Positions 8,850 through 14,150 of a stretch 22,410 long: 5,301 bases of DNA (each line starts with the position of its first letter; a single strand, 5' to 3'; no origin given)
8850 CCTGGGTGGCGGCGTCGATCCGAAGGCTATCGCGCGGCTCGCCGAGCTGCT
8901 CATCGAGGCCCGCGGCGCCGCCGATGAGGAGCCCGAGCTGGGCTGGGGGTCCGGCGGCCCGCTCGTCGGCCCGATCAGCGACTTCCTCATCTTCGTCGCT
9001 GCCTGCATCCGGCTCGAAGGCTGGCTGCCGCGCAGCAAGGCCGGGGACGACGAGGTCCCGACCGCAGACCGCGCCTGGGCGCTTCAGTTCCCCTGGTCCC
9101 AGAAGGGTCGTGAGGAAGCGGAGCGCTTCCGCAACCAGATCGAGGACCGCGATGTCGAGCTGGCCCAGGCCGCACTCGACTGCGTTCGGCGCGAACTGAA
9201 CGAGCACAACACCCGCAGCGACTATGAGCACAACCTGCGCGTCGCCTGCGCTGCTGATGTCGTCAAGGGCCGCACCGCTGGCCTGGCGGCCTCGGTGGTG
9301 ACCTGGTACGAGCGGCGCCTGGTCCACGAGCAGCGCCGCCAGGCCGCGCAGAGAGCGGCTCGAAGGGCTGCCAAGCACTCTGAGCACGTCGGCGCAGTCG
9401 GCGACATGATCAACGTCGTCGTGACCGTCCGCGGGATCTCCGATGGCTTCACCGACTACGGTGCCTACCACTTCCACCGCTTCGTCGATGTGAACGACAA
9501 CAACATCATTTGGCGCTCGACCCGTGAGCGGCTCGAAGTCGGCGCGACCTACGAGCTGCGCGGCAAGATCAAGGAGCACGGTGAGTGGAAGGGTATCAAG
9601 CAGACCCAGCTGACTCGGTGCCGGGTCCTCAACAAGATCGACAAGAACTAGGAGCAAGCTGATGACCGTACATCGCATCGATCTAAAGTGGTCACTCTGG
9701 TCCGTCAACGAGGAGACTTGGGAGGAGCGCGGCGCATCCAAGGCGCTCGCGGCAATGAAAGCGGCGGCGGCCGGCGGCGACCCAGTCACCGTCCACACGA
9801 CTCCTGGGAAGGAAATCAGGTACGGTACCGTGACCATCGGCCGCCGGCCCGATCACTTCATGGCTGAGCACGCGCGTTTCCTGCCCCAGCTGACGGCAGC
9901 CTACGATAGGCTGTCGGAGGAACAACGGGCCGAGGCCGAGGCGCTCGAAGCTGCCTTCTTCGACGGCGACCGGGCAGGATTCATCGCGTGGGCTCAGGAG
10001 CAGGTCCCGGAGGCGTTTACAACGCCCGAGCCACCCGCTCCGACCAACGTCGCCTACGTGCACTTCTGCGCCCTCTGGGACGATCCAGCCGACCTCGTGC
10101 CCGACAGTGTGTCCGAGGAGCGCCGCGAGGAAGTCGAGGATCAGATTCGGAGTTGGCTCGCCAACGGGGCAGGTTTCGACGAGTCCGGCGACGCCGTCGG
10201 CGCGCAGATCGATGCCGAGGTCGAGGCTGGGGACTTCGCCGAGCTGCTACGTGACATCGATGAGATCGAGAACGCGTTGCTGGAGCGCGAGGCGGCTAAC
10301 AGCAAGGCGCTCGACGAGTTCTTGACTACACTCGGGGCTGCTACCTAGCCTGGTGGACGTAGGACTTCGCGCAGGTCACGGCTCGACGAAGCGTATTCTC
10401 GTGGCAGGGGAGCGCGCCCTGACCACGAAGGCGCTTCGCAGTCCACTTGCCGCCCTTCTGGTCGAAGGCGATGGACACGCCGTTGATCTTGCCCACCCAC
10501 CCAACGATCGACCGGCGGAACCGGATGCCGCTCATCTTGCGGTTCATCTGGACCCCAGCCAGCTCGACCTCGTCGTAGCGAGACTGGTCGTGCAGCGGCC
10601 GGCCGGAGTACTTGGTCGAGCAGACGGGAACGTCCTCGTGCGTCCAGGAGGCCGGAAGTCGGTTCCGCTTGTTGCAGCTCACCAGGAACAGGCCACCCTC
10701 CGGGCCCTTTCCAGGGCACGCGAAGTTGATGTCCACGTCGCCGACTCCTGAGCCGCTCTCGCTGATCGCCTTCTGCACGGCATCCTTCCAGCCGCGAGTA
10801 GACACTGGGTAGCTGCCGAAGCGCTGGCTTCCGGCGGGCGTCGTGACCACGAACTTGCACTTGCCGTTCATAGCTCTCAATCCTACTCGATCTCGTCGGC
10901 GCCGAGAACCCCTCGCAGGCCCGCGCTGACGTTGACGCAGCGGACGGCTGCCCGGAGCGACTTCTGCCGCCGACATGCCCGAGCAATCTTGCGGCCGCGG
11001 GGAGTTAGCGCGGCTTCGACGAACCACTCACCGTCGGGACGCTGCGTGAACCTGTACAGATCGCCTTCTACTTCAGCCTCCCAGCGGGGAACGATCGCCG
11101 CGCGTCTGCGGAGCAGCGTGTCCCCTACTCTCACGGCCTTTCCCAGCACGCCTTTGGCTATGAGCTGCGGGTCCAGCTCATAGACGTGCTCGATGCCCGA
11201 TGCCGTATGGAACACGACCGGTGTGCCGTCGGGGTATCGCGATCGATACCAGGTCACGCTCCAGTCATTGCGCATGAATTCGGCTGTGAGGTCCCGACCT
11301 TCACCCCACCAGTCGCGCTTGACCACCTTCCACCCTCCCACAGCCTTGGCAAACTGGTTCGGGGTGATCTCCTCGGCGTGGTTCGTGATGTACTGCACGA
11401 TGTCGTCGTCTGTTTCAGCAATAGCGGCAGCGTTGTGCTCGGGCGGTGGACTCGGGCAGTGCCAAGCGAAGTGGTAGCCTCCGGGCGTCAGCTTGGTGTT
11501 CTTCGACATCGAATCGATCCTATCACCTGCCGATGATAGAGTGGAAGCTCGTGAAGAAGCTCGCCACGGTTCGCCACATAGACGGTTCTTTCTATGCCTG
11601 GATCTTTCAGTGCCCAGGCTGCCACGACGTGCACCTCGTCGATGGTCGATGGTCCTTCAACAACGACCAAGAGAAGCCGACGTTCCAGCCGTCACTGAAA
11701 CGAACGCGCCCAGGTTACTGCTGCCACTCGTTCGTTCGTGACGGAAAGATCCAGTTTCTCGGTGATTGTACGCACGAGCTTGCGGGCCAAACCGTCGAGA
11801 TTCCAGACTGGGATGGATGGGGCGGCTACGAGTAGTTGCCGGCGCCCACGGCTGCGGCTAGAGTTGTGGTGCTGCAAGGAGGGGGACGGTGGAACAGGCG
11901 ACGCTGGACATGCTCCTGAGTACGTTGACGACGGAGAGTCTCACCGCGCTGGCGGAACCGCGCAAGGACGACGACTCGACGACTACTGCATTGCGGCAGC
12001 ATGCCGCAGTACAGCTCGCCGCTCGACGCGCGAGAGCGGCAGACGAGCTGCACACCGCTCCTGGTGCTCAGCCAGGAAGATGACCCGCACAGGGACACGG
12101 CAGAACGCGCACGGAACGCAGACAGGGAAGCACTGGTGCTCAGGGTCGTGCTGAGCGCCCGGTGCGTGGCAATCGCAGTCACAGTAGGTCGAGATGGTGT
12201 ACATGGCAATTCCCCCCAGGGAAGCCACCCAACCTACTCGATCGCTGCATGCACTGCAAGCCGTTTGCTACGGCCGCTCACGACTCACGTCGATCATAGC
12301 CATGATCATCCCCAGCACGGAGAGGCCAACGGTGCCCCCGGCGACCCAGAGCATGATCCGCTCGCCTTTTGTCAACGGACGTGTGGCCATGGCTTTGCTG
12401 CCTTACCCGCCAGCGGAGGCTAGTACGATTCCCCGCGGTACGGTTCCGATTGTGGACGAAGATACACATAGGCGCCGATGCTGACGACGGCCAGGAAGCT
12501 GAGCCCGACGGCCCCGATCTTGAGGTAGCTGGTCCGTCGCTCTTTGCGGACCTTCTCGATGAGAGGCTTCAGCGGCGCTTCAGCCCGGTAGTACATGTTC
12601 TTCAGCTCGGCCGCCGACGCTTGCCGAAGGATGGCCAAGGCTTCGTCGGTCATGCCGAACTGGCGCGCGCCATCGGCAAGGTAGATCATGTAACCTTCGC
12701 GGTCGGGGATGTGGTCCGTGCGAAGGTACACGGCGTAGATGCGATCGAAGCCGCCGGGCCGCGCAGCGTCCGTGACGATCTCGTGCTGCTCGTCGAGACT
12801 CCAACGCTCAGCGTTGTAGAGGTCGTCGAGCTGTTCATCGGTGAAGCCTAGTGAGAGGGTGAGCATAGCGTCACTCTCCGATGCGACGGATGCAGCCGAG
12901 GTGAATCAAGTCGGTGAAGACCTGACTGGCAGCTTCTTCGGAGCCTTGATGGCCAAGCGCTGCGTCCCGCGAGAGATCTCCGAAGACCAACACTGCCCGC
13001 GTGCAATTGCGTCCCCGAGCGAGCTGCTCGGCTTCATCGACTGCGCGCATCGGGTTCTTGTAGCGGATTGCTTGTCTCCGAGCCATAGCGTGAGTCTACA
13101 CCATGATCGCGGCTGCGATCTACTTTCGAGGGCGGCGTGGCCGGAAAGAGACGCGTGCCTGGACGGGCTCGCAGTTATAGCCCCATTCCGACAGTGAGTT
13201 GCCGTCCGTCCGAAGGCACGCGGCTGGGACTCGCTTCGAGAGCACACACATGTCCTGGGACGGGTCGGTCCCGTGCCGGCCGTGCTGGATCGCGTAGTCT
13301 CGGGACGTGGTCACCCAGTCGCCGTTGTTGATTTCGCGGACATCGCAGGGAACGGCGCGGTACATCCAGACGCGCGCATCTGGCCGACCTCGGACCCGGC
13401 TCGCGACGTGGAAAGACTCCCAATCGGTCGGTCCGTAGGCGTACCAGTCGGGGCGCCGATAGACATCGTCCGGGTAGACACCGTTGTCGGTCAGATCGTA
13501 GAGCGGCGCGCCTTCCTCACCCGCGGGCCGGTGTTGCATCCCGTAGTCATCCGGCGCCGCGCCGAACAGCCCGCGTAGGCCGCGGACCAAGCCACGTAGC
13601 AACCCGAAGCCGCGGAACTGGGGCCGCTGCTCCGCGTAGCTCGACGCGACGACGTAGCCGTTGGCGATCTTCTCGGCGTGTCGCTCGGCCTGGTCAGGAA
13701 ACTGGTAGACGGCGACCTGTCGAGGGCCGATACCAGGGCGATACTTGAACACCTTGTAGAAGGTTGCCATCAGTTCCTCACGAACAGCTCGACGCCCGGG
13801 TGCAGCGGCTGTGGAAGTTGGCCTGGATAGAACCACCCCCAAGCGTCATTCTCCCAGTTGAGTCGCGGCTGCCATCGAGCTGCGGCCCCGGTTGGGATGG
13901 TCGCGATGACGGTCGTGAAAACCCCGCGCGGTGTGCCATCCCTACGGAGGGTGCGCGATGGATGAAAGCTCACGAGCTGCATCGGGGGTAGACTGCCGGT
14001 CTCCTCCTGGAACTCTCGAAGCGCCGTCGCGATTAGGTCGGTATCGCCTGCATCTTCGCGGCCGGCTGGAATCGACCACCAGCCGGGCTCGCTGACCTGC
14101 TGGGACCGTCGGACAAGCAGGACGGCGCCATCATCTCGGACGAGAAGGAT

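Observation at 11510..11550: Back-to-back divergent leaderless promoters built from one inverted repeat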

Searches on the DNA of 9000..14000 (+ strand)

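Call 4: search_dna_similar(query=window:9000-14000:+, collection=phages, mode=near, max_rows=25)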
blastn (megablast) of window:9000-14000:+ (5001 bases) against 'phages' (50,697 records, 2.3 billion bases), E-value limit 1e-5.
No match.

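Call 85: search_dna_similar(query=window:10300-12300:+, collection=phages, mode=distant, max_rows=10)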
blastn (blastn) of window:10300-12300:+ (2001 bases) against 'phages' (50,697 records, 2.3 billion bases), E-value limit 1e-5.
Records with a match: 3; places in all: 3; records where one place covers at least 80% of the query: 0.
Best place of each record, by identity: 60-80% 3.
By first word of the organism name: Sinorhizobium 1; Aeromonas 1; Salmonella 1.
By host as written in the record: Sinorhizobium sp. LM21 1; Aeromonas hydrophila 1; Salmonella enterica subsp. enterica serovar Paratyphi B 1.
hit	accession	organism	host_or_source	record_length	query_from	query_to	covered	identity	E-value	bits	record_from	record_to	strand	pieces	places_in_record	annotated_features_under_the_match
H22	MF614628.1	Sinorhizobium phage phi3LM21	Sinorhizobium sp. LM21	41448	1423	1520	5%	77.6%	1e-10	75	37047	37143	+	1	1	ammonia monooxygenase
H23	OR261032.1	Aeromonas phage ST4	Aeromonas hydrophila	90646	1422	1514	5%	78.5%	8e-12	79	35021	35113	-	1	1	hypothetical protein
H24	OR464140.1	Salmonella phage CRW-SP2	Salmonella enterica subsp. enterica ...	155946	1423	1496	4%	78.4%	6e-7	63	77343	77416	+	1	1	hypothetical protein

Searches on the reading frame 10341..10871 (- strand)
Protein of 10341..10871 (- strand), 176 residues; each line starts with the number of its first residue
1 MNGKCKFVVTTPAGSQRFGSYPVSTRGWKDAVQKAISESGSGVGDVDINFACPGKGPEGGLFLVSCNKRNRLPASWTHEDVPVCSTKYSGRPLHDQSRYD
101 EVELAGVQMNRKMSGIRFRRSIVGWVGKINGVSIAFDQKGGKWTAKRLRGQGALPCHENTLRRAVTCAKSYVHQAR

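Call 10: search_protein_families(library=pfam, proteins=[window:10341-10871:-], max_evalue=0.01)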
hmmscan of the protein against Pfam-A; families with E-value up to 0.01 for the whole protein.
window:10341-10871:- (176 aa): 0 families

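Call 11: search_protein_families(library=phrogs, proteins=[window:10341-10871:-], max_evalue=0.01)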
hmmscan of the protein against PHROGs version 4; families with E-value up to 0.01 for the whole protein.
window:10341-10871:- (176 aa): 0 families

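Call 54: search_solved_structures(query=window:10341-10871:-, max_evalue=1)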
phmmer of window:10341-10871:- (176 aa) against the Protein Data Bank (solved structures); distinct sequences matched with E-value up to 1: 1.
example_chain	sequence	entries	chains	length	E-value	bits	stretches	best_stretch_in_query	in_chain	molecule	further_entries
4f3q_A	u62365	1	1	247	0.79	12.8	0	29-75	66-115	Transcriptional regulatory protein CBU_1566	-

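Call 56: search_protein_families(library=ncbifam, proteins=[window:10341-10871:-], max_evalue=0.1)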
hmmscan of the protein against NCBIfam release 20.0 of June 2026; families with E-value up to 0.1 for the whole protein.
window:10341-10871:- (176 aa): 0 families

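Call 95: search_protein_families(library=pfam, proteins=[window:10341-10871:-], max_evalue=10)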
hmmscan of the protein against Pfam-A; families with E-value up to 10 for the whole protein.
window:10341-10871:- (176 aa): 1 family
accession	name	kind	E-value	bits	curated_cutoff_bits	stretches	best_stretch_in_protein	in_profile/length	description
PF07311.17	Dodecin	-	0.079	13.7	22.5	1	24-46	11-33/64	Dodecin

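Call 96: predict_structure(protein=window:10341-10871:-)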
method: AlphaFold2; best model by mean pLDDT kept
length: 176 residues; sequences in the alignment: 1
mean_pLDDT: 50.6   pTM: 0.39
mean pLDDT of the five models: 50.6, 50.3, 49.8, 48.8, 47.9
residues with pLDDT >= 90: 0; 70-90: 31; 50-70: 64; < 50: 81
segments of 3 or more residues with pLDDT < 50: 1-3, 22-25, 41-45, 53-116, 121-123
pLDDT, mean of each block of 10 residues (from residue 1): 52 54 52 58 50 38 35 36 31 28 29 45 58 72 72 72 73 59
secondary structure, 60 per line:
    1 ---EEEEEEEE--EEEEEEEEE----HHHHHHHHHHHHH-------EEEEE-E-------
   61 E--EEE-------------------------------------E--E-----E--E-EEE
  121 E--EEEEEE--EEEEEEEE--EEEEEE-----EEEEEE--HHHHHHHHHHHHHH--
elements in order: E4-11 E14-22 H27-39 E47-51 E64-66 E118-121 E124-129 E132-139 E142-147 E153-158 H161-174

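Call 99: search_protein_representatives(protein=window:10341-10871:-)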
Query: 176 residues. Proteins with E-value up to 0.001 (for the whole library): 7; up to 1e-10: 2; up to 1e-30: 1. The best 7 are listed.
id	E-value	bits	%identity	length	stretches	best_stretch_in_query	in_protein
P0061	6.6e-118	407.3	100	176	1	1-176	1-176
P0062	9.7e-12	61.4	51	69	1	110-173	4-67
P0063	1.7e-06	44.3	49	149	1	3-68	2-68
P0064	1.9e-06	44.2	40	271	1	3-97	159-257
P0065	2.4e-06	43.8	40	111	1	4-108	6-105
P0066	3.0e-06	43.5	47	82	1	110-173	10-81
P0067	9.7e-06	41.8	43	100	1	1-76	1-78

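Call 100: fold_search(model_id=the predicted structure, library=pdb)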
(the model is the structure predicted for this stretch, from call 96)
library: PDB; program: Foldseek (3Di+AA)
matches with E <= 10: 253; with E <= 0.001: 0
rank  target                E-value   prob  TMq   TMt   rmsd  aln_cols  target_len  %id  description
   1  4i3b_F                4.4e-01  0.08  0.16  0.19  14.6       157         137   13  Crystal structure of fluorescent protein UnaG wild type (released 2013-06-19)
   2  4i3b_A                4.4e-01  0.08  0.16  0.19  14.7       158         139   11  Crystal structure of fluorescent protein UnaG wild type (released 2013-06-19)
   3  1lfo                  6.4e-01  0.10  0.18  0.24  16.5       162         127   14  LIVER FATTY ACID BINDING PROTEIN-OLEATE COMPLEX (released 1997-06-16)
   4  4i3b_B                7.6e-01  0.08  0.18  0.21  14.9       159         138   14  Crystal structure of fluorescent protein UnaG wild type (released 2013-06-19)
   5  4i3c_A                1.1e+00  0.08  0.15  0.17  15.5       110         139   14  Crystal structure of fluorescent protein UnaG N57Q mutant (released 2013-06-19)
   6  4i3d_A                1.2e+00  0.05  0.15  0.17  14.4       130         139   15  Crystal structure of fluorescent protein UnaG N57A mutant (released 2013-06-19)
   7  4lkt_A                1.3e+00  0.03  0.12  0.15  16.2       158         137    9  Crystal Structure of Human Epidermal Fatty Acid Binding Protein (FABP5) in Complex with Linoleic Acid (released 2014-03-26)
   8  1p6p                  1.5e+00  0.06  0.16  0.21  15.0       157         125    9  Crystal Structure of Toad Liver Basic Fatty Acid-Binding Protein (released 2003-06-03)
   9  3elx                  1.5e+00  0.06  0.17  0.21  18.4       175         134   10  Crystal structure of apo Zebrafish Ileal Bile Acid-Binding Protein (released 2009-01-13)
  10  3bdr                  1.5e+00  0.04  0.14  0.15  16.0       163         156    8  Crystal structure of fatty acid-binding protein-like Ycf58 from Thermosynecoccus elongatus. Northeast Structural Genomic (released 2007-11-27)
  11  3zx7                  1.6e+00  0.02  0.13  0.08  21.1       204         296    6  Complex of lysenin with phosphocholine (released 2012-09-19)
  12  8qm6_B                1.7e+00  0.18  0.19  0.17   6.7        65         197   12  Potential drug binding sites for translation initiation factor eIF4E (released 2025-01-15)
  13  2ft9                  1.8e+00  0.06  0.17  0.23  15.8       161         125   12  Crystal structure of axolotl (Ambystoma mexicanum) liver bile acid-binding protein bound to cholic acid (released 2006-04-11)
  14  8qm4_B                1.9e+00  0.18  0.19  0.17   6.6        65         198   12  Potential drug binding sites for translation initiation factor eIF4E (released 2025-01-15)
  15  3stn                  2.0e+00  0.06  0.18  0.23  15.6       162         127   12  Structure of human LFABP (apo-LFABP) (released 2011-08-10)
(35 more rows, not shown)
